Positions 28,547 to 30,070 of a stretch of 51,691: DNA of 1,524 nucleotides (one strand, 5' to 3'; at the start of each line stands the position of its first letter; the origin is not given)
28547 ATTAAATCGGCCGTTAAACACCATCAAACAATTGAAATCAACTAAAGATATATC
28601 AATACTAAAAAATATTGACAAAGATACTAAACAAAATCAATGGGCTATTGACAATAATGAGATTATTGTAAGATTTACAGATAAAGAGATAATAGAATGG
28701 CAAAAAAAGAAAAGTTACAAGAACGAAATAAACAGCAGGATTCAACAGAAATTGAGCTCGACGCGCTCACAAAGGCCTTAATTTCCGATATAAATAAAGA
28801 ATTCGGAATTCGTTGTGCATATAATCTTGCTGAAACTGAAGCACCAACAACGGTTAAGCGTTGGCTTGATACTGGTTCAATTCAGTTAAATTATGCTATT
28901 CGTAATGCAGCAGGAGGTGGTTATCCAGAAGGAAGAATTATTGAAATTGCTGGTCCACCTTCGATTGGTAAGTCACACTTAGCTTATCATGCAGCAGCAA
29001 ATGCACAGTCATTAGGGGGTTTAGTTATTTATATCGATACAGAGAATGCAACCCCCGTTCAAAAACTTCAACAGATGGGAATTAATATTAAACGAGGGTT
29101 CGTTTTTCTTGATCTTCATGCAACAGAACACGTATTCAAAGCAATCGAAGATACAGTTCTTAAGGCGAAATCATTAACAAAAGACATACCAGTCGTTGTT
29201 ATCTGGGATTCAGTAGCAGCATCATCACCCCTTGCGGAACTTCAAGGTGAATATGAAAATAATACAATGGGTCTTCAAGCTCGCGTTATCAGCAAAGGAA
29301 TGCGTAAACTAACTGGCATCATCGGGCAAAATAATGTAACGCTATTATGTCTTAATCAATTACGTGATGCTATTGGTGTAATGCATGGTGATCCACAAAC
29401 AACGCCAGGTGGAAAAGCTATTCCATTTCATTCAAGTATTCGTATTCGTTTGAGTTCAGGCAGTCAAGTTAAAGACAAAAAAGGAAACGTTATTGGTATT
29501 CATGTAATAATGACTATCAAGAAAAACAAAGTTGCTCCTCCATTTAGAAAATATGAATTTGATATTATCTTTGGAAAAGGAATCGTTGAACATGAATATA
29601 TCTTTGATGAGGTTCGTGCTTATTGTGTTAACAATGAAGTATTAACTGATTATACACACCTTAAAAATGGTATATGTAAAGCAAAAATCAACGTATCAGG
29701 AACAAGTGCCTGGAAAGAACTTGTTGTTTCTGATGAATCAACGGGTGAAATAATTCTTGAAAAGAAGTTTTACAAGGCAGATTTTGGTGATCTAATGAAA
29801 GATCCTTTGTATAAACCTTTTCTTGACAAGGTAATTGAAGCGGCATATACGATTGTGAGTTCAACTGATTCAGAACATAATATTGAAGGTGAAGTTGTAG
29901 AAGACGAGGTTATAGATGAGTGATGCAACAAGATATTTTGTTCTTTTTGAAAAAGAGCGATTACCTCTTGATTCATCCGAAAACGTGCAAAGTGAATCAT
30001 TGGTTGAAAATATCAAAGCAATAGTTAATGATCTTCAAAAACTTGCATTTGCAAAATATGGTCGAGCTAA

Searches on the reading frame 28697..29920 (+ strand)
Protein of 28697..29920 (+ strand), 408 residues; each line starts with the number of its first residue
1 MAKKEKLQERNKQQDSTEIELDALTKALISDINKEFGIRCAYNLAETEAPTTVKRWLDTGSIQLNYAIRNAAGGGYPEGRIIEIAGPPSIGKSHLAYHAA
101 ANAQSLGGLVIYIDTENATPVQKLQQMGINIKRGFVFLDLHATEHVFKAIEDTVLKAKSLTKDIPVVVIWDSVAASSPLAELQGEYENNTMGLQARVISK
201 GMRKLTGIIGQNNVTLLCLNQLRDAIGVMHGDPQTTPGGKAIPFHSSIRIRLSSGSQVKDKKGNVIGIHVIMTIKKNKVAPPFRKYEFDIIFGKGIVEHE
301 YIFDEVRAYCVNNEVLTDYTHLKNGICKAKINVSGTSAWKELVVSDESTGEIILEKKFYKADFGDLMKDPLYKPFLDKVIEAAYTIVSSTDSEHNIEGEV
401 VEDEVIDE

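Call 62: search_protein_families(library=phrogs, proteins=[window:28697-29920:+], max_evalue=0.001)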
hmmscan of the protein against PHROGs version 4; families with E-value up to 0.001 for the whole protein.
window:28697-29920:+ (408 aa): 4 families
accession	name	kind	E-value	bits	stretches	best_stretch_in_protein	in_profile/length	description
phrog_97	-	other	9.4e-71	240.5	2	1-268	1-267/506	UvsX-like recombinase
phrog_8337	-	DNA, RNA and nucleotide metabolism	7.9e-32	111.7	1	1-279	1-267/273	DNA repair protein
phrog_9666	-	unknown function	3.5e-25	89.3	2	162-292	562-703/779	-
phrog_19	-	DNA, RNA and nucleotide metabolism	2.9e-05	24.1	1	9-118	277-392/621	DnaB-like replicative helicase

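Call 99: search_dna_similar(query=window:28697-29920:+, collection=phages, mode=protein, max_rows=12)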
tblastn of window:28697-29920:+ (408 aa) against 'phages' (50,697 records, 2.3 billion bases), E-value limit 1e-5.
Records with a match: 1825; places in all: 1825; records where one place covers at least 80% of the query: 66.
Best place of each record, by identity: <60% 1825.
By first word of the organism name: Staphylococcus 340; Synechococcus 326; Bacillus 233; Mycobacterium 161; Streptomyces 95; Vibrio 72; Enterococcus 71; Listeria 59; Cyanophage 47; Escherichia 39; and 62 more.
By host as written in the record: - 290; Mycobacterium smegmatis mc2 155 112; Staphylococcus aureus 110; Synechococcus 99; Listeria monocytogenes 47; Streptomyces griseus ATCC 10137 39; Clostridium sporogenes ATCC-15579 30; Bacillus cereus 29; and 401 more.
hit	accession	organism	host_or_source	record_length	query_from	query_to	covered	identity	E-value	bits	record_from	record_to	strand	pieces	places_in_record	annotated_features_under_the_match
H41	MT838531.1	Bacteriophage sp.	human fecal samples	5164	1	304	75%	39.8%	5e-48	181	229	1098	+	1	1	record has no annotation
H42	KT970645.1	Bacillus phage phi4J1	Bacillus thuringiensis 4J1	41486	14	302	71%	41.0%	9e-49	183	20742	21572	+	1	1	recA: RecA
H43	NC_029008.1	Bacillus phage phi4J1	Bacillus thuringiensis 4J1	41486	14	302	71%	41.0%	9e-49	183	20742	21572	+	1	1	recA: UvsX-like recombinase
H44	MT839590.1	Bacteriophage sp.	human fecal samples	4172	16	304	71%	40.8%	6e-51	189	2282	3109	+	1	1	record has no annotation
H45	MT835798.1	Bacteriophage sp.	human fecal samples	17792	12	332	79%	36.4%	1e-48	182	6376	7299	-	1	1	record has no annotation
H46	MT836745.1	Bacteriophage sp.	human fecal samples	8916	6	304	73%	38.5%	8e-50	186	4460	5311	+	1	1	record has no annotation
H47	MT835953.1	Bacteriophage sp.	human fecal samples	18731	16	304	71%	39.8%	3e-50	187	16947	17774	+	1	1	record has no annotation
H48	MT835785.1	Bacteriophage sp.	human fecal samples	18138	27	304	68%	41.0%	8e-52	192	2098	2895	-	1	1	record has no annotation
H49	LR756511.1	uncultured phage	metagenomic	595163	7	304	73%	37.9%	2e-45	173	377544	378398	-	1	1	record has no annotation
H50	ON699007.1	Bacillus phage BC-1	Bacillus cereus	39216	7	302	73%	37.9%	3e-50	187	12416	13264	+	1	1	hypothetical protein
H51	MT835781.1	Bacteriophage sp.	human fecal samples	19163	15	304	71%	38.6%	1e-48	182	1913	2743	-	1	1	record has no annotation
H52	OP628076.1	Lysinibacillus phage vB_LfM_LysYB2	Lysinibacillus fusiformis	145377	17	292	68%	40.4%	7e-56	204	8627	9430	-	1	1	RecA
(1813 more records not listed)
